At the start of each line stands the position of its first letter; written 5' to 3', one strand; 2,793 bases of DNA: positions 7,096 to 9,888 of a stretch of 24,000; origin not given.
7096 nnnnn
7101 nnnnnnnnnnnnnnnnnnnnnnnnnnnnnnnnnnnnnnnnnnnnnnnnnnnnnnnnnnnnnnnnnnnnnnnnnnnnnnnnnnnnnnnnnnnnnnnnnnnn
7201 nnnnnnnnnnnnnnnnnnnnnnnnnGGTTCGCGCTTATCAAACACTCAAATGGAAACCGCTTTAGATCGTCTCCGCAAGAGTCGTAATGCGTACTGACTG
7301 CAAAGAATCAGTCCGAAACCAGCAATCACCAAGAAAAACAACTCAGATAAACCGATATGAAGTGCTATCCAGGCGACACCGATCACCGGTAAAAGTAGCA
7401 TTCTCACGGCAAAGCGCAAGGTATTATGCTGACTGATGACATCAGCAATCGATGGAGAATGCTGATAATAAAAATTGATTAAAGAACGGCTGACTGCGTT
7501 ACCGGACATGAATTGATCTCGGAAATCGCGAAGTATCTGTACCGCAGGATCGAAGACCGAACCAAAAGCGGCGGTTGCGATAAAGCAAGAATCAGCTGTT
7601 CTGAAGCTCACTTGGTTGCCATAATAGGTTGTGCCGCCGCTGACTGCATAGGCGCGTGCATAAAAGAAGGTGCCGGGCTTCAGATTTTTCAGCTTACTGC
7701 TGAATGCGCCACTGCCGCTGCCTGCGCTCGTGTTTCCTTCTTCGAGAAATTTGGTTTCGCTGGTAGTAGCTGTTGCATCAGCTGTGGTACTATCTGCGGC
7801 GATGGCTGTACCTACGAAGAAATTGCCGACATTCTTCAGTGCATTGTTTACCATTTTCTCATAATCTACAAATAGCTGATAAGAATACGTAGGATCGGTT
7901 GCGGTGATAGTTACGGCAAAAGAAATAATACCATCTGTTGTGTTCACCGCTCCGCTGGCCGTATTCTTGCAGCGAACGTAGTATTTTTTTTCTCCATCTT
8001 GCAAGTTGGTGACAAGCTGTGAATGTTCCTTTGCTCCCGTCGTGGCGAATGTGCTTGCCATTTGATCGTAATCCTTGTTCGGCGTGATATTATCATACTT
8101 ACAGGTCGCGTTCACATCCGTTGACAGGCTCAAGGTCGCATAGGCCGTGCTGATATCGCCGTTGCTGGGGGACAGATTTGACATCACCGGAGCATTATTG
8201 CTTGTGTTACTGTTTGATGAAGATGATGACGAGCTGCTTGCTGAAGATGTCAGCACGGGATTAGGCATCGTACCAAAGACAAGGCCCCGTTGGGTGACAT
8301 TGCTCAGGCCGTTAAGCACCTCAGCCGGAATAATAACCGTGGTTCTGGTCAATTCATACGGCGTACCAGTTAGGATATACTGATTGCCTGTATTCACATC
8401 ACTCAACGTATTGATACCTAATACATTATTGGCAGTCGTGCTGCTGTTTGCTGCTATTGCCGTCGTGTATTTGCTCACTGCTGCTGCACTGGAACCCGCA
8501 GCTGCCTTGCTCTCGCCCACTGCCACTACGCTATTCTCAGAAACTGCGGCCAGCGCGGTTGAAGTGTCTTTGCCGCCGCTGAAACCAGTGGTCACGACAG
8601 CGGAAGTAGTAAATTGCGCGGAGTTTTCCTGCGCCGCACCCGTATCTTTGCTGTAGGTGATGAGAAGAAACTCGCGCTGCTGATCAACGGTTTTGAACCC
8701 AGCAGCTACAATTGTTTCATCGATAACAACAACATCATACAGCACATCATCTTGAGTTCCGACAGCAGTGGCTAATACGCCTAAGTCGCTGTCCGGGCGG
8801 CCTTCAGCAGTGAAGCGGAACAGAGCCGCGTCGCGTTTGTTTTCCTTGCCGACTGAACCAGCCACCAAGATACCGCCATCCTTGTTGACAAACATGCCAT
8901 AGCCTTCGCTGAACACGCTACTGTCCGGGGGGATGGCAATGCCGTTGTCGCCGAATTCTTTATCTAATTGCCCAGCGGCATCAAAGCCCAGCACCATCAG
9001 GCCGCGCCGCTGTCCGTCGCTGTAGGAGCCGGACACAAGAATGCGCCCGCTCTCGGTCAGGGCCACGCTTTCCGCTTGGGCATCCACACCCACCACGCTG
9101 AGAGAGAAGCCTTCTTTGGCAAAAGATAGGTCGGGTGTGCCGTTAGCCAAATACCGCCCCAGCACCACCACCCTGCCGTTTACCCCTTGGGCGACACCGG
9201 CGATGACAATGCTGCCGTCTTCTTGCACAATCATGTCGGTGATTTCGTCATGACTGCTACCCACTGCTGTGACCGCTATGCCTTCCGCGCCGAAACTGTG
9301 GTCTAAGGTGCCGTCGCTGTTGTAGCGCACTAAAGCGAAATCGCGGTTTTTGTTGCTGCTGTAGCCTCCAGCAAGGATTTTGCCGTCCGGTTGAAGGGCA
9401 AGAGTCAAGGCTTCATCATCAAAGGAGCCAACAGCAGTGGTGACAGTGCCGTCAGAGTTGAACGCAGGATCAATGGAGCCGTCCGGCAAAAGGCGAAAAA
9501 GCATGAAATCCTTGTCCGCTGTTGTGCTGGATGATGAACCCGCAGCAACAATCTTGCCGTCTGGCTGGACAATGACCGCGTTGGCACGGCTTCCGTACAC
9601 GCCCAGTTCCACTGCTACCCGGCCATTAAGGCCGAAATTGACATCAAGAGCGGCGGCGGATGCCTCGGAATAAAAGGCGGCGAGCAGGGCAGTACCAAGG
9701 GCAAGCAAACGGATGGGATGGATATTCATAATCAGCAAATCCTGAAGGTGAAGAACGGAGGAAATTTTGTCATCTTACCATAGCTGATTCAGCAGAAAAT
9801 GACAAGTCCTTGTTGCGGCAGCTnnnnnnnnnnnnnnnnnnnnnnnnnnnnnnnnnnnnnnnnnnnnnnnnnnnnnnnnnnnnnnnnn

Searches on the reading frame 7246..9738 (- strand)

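Call 63: search_protein_families(library=pfam, proteins=[window:7246-9738:-], max_evalue=0.001)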
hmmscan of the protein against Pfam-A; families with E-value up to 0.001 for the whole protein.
window:7246-9738:- (830 aa): 1 family
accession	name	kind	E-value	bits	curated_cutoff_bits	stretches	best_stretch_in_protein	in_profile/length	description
PF17164.10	DUF5122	-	8.7e-32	109.5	27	3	116-149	1-36/36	Domain of unknown function (DUF5122) beta-propeller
